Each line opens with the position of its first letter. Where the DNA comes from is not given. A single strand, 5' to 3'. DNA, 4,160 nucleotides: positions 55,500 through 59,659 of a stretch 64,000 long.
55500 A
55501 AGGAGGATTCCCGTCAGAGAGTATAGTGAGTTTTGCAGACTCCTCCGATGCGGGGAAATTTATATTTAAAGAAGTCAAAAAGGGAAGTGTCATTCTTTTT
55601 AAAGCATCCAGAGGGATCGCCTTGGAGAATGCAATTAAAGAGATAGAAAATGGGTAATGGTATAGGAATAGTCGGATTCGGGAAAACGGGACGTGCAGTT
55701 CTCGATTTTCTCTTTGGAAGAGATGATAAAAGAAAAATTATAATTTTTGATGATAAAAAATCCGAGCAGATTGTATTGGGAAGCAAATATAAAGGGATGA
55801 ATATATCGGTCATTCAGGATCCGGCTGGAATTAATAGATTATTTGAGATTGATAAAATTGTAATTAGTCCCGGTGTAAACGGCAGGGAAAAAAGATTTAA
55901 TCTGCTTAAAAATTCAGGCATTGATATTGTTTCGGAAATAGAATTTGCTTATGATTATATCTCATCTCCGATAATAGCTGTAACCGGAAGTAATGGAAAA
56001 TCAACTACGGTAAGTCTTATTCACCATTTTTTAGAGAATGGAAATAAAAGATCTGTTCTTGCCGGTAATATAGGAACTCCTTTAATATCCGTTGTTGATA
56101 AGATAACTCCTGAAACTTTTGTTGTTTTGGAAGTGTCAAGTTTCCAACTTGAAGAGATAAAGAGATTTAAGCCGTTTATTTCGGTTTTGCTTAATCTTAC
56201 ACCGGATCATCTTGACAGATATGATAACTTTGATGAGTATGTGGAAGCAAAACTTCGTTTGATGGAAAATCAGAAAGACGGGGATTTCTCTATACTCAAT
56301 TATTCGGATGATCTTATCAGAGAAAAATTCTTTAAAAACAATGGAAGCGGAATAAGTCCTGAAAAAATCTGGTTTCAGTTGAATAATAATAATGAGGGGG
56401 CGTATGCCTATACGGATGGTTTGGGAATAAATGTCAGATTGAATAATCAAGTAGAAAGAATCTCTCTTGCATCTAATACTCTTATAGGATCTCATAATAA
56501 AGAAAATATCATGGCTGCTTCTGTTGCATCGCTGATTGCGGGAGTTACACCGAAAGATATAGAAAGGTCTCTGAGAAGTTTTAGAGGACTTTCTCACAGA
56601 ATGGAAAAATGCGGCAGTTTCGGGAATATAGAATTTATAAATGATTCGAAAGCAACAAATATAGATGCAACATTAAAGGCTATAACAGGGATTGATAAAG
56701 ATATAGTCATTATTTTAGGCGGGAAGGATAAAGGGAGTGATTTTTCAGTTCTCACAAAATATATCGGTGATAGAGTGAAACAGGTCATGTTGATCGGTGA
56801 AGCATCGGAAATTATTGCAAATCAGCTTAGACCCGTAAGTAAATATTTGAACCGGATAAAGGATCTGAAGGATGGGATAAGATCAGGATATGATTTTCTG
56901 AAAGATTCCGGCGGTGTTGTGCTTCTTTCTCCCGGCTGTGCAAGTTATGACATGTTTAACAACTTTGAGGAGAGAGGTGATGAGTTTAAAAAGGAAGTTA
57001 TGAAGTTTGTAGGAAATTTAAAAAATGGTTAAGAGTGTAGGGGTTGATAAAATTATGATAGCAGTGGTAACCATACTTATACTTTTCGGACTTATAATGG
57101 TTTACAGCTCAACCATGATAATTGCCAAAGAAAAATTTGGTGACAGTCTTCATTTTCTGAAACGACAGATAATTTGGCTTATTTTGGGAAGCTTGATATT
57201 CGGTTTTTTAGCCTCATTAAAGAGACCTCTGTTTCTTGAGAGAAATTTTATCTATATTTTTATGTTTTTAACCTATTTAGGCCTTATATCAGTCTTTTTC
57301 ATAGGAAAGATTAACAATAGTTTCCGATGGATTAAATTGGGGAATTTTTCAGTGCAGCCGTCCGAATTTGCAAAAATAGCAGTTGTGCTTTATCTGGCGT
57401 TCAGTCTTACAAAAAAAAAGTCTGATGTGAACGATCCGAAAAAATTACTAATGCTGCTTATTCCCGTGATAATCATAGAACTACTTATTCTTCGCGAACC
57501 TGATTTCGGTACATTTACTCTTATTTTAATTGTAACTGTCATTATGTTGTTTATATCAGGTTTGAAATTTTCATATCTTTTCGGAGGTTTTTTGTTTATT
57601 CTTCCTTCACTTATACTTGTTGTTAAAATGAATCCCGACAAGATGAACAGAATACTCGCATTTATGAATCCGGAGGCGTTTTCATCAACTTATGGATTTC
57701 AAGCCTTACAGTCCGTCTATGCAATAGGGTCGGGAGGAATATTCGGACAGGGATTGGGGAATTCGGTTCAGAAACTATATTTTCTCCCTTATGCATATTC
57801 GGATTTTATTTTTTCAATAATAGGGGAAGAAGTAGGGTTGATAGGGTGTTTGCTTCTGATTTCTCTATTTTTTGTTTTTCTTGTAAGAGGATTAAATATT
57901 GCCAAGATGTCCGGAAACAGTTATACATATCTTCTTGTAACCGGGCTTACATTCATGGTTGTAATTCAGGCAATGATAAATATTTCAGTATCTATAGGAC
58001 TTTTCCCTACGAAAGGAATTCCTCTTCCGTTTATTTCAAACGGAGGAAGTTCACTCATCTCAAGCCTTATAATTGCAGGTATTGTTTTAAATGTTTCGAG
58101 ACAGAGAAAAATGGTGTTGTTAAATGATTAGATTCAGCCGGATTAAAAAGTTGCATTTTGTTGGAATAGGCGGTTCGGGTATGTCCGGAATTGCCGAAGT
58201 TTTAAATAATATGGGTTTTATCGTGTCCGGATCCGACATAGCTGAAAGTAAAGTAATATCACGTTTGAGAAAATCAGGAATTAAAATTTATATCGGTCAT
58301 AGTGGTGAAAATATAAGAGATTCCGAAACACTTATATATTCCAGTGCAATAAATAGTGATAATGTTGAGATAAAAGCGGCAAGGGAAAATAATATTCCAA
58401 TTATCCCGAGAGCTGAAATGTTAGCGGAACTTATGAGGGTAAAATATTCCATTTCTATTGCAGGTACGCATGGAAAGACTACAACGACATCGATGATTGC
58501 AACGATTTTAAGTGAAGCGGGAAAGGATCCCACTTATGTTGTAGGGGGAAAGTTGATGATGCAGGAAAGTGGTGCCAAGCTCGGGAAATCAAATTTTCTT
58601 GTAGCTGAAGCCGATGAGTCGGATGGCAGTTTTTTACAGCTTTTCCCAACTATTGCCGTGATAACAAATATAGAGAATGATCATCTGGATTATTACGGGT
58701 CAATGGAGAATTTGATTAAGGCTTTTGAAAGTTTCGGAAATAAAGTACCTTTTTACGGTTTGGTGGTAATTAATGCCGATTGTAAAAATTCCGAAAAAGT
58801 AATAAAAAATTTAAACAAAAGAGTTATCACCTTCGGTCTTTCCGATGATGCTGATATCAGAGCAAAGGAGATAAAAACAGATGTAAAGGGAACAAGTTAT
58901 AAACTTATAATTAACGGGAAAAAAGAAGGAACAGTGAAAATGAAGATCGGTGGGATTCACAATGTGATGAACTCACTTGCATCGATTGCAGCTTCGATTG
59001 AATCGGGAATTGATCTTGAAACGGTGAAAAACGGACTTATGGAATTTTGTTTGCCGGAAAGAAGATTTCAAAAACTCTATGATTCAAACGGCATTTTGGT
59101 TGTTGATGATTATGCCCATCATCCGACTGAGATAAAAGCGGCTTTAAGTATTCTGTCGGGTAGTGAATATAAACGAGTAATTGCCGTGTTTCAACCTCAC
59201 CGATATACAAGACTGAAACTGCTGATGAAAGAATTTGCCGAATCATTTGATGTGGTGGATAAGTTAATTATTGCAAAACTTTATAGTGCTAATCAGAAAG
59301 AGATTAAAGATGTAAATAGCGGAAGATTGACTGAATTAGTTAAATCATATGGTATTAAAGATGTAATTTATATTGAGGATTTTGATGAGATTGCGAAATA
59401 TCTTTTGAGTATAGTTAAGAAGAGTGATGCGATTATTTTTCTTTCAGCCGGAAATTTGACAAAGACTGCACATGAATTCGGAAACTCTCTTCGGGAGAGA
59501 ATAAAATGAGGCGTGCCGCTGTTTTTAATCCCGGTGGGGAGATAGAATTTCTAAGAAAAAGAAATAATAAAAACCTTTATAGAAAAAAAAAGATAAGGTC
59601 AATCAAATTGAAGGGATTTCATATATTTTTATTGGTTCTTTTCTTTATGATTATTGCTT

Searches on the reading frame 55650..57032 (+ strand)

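Call 76: search_protein_families(library=pfam, proteins=[window:55650-57032:+], max_evalue=0.00001)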
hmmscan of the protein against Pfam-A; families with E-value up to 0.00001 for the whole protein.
window:55650-57032:+ (460 aa): 3 families
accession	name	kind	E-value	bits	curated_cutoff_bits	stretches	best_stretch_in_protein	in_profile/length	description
PF08245.18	Mur_ligase_M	-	2.4e-29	103.2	24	1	111-293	1-199/200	Mur ligase middle domain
PF02875.26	Mur_ligase_C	-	1.4e-10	42.5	28.4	1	316-428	1-125/127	Mur ligase, glutamate ligase domain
PF21799.2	MurD-like_N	-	5.4e-09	36.7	27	1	6-94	4-87/88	Mur ligase MurD-like, N-terminal domain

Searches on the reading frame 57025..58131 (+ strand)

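Call 76: search_protein_families(library=pfam, proteins=[window:57025-58131:+], max_evalue=0.00001)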
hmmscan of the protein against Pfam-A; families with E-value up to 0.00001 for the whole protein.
window:57025-58131:+ (368 aa): 1 family
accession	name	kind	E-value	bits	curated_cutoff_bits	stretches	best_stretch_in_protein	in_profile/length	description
PF01098.24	FTSW_RODA_SPOVE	-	3.3e-96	322.8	26.4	1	10-362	3-355/356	Cell cycle protein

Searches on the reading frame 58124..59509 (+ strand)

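Call 76: search_protein_families(library=pfam, proteins=[window:58124-59509:+], max_evalue=0.00001)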
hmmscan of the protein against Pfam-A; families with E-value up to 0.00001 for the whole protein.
window:58124-59509:+ (461 aa): 3 families
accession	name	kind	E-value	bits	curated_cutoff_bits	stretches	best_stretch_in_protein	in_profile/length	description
PF08245.18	Mur_ligase_M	-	5e-36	125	24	1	112-290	1-199/200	Mur ligase middle domain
PF01225.30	Mur_ligase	-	4.3e-31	107.6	21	1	10-108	2-95/95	Mur ligase family, catalytic domain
PF02875.26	Mur_ligase_C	-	2.4e-20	74.1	28.4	1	313-443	1-127/127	Mur ligase, glutamate ligase domain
